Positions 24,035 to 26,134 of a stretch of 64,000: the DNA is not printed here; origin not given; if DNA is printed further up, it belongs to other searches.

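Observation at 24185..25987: A bacterial full-length glucokinase-regulatory-protein (GKRP)-like double-SIS protein lies next to SusC in a MurNAc locus that already has a canonical MurQ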

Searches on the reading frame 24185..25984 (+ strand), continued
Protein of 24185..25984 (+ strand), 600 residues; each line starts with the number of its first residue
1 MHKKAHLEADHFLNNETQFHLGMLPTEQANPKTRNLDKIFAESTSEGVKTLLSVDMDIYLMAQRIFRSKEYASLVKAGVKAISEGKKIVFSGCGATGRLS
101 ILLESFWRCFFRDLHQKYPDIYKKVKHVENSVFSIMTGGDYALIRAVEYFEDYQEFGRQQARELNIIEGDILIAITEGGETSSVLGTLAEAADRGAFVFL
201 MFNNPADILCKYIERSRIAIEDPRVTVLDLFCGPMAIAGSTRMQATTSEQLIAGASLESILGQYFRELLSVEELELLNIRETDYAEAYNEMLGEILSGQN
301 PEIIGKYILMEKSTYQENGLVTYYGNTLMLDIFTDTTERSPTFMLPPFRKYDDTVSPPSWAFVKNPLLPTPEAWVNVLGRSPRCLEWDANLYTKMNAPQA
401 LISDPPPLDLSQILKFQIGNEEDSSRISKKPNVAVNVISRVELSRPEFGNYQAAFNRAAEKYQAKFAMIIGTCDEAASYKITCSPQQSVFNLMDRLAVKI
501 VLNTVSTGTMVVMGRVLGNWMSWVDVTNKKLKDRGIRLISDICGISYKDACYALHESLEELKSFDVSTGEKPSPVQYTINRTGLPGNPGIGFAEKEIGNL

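Call 14: search_solved_structures(query=A1, max_evalue=1, show_alignments=5)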
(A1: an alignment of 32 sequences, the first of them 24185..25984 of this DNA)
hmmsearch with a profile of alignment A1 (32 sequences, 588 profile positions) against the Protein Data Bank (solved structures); distinct sequences matched with E-value up to 1: 14.
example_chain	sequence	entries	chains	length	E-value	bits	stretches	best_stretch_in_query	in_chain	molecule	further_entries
4s12_A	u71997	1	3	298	5.8e-24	87.7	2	19-252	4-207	N-acetylmuramic acid 6-phosphate etherase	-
1nri_A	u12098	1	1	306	1.7e-17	66.3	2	21-219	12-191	Hypothetical protein HI0754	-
4lzj_A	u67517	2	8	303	2e-17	66.1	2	21-220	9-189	N-acetylmuramic acid 6-phosphate etherase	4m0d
4lc9_A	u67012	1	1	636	4.2e-13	51.9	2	26-277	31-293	Glucokinase regulatory protein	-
4bb9_A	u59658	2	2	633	5.9e-13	51.4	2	26-279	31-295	GLUCOKINASE REGULATORY PROTEIN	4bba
4mqu_A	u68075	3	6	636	5.9e-13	51.4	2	26-279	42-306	Glucokinase regulatory protein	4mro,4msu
4ly9_A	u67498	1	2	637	6e-13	51.4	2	26-279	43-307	Glucokinase regulatory protein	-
4ohk_A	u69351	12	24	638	6e-13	51.4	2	26-279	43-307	Glucokinase regulatory protein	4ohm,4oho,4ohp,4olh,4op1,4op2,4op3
3w0l_B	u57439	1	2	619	7.4e-12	47.8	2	26-252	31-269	Glucokinase regulatory protein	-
3trj_A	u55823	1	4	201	0.0034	19.2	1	134-201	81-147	Phosphoheptose isomerase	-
3fxa_A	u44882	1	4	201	0.058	15.1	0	167-212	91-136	SIS domain protein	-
2l82_A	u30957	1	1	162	0.3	12.7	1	144-207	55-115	DESIGNED PROTEIN OR32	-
1x92_A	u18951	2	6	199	0.3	12.7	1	134-199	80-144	PHOSPHOHEPTOSE ISOMERASE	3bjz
5by2_A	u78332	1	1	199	0.54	11.9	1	125-198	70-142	Phosphoheptose isomerase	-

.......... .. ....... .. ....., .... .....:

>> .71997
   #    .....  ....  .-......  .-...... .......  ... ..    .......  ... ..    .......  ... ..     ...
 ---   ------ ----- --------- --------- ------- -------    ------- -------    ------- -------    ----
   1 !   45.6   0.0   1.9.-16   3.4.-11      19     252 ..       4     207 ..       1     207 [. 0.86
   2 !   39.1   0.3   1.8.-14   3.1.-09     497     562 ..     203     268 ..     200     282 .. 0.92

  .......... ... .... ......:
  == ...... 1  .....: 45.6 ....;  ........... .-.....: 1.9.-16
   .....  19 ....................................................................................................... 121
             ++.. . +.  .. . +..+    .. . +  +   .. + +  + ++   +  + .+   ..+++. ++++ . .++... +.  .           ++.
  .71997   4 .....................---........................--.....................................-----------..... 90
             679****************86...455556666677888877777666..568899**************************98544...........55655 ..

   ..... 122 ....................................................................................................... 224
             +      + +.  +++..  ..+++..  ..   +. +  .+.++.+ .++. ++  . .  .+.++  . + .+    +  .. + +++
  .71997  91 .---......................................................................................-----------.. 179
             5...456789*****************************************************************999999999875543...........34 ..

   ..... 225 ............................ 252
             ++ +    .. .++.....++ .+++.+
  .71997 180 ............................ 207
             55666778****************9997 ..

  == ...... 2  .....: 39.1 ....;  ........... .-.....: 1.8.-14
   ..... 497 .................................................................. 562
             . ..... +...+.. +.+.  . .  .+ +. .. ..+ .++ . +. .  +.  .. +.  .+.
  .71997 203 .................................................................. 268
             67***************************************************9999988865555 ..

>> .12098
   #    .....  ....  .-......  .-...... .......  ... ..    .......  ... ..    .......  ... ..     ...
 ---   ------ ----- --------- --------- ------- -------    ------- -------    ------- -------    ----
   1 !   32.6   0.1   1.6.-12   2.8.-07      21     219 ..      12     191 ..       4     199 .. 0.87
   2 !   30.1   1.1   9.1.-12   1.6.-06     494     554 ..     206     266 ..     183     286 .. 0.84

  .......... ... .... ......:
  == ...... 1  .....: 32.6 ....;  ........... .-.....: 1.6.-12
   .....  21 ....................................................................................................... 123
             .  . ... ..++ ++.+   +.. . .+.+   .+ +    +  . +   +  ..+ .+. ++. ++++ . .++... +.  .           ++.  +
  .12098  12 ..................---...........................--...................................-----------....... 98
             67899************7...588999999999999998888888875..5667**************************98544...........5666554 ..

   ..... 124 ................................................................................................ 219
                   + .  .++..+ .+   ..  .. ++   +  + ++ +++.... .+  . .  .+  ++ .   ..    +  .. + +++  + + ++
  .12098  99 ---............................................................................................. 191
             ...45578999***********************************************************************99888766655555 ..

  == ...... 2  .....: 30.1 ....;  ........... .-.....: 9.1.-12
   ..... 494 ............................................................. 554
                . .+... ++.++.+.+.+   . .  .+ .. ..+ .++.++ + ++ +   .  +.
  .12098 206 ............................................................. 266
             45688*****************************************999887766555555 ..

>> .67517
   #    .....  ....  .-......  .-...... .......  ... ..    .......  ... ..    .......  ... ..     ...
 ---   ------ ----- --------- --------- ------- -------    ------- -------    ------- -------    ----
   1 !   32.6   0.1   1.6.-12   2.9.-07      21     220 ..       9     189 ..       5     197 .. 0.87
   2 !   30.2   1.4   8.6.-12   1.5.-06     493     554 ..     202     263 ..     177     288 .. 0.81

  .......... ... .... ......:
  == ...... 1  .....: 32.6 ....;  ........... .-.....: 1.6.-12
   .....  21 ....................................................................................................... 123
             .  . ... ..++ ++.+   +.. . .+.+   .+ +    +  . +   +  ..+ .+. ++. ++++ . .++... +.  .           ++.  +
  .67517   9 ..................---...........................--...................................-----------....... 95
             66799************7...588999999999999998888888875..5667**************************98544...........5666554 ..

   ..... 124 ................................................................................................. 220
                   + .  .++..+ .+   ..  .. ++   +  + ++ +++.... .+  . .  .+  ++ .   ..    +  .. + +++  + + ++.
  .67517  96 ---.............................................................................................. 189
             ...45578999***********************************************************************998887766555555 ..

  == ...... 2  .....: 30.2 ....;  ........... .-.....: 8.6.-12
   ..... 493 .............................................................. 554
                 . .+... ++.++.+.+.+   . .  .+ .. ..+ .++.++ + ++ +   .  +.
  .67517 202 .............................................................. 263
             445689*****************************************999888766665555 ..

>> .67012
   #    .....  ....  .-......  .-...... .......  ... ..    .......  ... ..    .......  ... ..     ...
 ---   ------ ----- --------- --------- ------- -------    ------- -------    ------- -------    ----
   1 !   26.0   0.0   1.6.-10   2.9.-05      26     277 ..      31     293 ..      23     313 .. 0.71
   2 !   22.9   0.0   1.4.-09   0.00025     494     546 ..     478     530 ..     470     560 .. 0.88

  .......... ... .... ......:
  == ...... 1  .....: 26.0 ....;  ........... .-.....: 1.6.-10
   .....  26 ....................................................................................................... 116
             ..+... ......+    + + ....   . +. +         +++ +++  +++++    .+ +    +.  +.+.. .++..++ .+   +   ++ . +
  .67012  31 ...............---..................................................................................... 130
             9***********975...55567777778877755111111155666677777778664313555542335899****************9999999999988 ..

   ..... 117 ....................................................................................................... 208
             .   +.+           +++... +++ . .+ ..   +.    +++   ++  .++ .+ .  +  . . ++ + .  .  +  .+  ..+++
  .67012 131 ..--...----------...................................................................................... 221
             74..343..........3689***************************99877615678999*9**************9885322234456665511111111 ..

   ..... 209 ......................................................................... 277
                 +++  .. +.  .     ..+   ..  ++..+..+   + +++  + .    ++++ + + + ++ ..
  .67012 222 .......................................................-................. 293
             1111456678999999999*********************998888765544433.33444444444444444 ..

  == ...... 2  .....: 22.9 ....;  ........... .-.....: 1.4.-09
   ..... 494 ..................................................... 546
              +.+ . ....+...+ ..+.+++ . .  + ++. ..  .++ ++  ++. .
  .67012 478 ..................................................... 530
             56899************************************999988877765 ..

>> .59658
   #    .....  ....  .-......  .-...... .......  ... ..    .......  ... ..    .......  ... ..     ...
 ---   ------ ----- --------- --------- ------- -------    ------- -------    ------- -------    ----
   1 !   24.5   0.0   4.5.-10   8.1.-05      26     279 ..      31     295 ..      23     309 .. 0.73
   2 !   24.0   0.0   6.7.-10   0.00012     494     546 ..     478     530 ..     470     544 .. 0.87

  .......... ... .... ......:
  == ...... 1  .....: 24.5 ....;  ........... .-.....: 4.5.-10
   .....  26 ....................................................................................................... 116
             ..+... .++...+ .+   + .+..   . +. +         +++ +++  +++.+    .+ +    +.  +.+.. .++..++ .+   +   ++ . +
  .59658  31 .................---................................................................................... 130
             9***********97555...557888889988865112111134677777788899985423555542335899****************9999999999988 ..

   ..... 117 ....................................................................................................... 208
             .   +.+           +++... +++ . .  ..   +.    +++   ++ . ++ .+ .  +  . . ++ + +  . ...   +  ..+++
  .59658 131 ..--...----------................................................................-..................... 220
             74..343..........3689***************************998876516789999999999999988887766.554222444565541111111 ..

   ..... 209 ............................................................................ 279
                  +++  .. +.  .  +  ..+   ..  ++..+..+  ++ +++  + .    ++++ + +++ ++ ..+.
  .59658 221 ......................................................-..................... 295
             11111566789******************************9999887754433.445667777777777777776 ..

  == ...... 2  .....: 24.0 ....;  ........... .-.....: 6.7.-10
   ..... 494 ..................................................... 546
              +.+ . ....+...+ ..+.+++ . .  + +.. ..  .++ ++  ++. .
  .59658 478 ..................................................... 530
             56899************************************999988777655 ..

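Call 22: predict_structure(alignment_id=A1)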
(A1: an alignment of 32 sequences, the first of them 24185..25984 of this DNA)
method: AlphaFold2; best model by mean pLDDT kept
length: 600 residues; sequences in the alignment: 32
mean_pLDDT: 81.2   pTM: 0.85
mean pLDDT of the five models: 81.2, 80.4, 80.2, 77.7, 76.2
residues with pLDDT >= 90: 265; 70-90: 209; 50-70: 72; < 50: 54
segments of 3 or more residues with pLDDT < 50: 139-147, 337-359, 585-600
pLDDT, mean of each block of 10 residues (from residue 1): 85 71 59 91 97 93 97 98 97 84 93 95 96 76 47 80 94 80 86 97 81 82 94 78 82 98 97 96 96 97 97 85 88 63 39 39 80 80 67 77 66 51 71 91 89 93 94 91 95 95 89 79 65 81 85 90 63 78 53 25
secondary structure, 60 per line:
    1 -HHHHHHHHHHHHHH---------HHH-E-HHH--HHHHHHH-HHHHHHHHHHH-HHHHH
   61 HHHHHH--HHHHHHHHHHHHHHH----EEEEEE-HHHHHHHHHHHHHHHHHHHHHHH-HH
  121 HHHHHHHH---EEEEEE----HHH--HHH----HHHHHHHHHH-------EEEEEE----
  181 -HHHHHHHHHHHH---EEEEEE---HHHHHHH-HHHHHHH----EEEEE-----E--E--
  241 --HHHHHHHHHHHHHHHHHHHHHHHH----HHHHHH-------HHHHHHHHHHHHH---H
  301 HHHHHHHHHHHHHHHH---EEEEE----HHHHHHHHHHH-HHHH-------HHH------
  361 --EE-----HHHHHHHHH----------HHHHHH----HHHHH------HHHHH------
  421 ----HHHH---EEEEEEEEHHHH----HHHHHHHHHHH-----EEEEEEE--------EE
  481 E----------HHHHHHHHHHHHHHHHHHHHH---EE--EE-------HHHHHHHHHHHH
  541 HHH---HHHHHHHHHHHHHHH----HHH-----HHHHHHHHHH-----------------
elements in order: H2-15 H36-42 H44-54 H56-66 H69-83 E88-93 H95-117 H119-128 E132-137 H154-163 E171-176 H182-193 E197-202 H206-212 H214-220 E225-229 H243-266 H271-276 H284-296 H300-316 E320-324 H329-339 H341-344 H370-378 H389-394 H399-403 H410-414 H425-428 E432-439 H440-443 H448-458 E464-470 E479-481 H492-512 H529-543 H547-561 H574-583

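Call 24: fold_search(model_id=the predicted structure, library=pdb)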
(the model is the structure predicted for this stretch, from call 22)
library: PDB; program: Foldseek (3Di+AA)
matches with E <= 10: 545; with E <= 0.001: 98
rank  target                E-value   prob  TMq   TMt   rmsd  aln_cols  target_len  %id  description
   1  3w0l_D                2.0e-14  1.00  0.60  0.62   7.9       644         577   16  The crystal structure of Xenopus Glucokinase and Glucokinase Regulatory Protein complex (released 2013-07-17)
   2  4bb9                  2.5e-14  1.00  0.63  0.64   7.9       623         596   18  Crystal structure of glucokinase regulatory protein complexed to fructose-1-phosphate (released 2013-05-15)
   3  3w0l_B                2.7e-14  1.00  0.61  0.62   8.7       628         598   16  The crystal structure of Xenopus Glucokinase and Glucokinase Regulatory Protein complex (released 2013-07-17)
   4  4bba                  6.4e-14  1.00  0.62  0.63   8.0       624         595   18  Crystal structure of glucokinase regulatory protein complexed to phosphate (released 2013-05-15)
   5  4lc9_A                1.3e-13  1.00  0.57  0.60   9.8       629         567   16  Structural Basis for Regulation of Human Glucokinase by Glucokinase Regulatory Protein (released 2013-09-04)
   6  4ly9_A                4.0e-13  1.00  0.58  0.59  10.5       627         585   17  Human GKRP complexed to AMG-1694 [(2R)-1,1,1-trifluoro-2-{4-[(2S)-2-{[(3S)-3-methylmorpholin-4-yl]methyl}-4-(thiophen- (released 2013-11-20)
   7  4ly9_B                1.1e-12  1.00  0.57  0.58   9.8       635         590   17  Human GKRP complexed to AMG-1694 [(2R)-1,1,1-trifluoro-2-{4-[(2S)-2-{[(3S)-3-methylmorpholin-4-yl]methyl}-4-(thiophen- (released 2013-11-20)
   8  4s12_A                6.3e-09  1.00  0.32  0.62  12.7       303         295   20  1.55 Angstrom Crystal Structure of N-acetylmuramic acid 6-phosphate Etherase from Yersinia enterocolitica. (released 2015-01-21)
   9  4s12_B                3.0e-07  1.00  0.33  0.66  13.4       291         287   19  1.55 Angstrom Crystal Structure of N-acetylmuramic acid 6-phosphate Etherase from Yersinia enterocolitica. (released 2015-01-21)
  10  4lzj_B                4.0e-07  1.00  0.32  0.61  12.6       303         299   19  Crystal Structure of MurQ from H.influenzae with bound inhibitor (released 2014-02-26)
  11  4s12_C                4.9e-07  1.00  0.32  0.64  15.4       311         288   20  1.55 Angstrom Crystal Structure of N-acetylmuramic acid 6-phosphate Etherase from Yersinia enterocolitica. (released 2015-01-21)
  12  6r4e_B                5.1e-07  1.00  0.36  0.34  10.1       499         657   13  Crystal structure of human GFAT-1 in complex with Glucose-6-Phosphate and L-Glu (released 2020-01-15)
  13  7ndl_B                5.4e-07  1.00  0.38  0.35   9.2       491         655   13  Crystal structure of human GFAT-1 S205D (released 2021-03-10)
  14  4m0d_B                7.3e-07  1.00  0.31  0.62  12.8       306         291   20  Crystal structure of MurQ from H.influenzae in apo form (released 2014-02-26)
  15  6r4f_B                7.3e-07  1.00  0.38  0.35   9.1       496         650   12  Crystal structure of human GFAT-1 in complex with Glucose-6-Phosphate (released 2020-01-15)
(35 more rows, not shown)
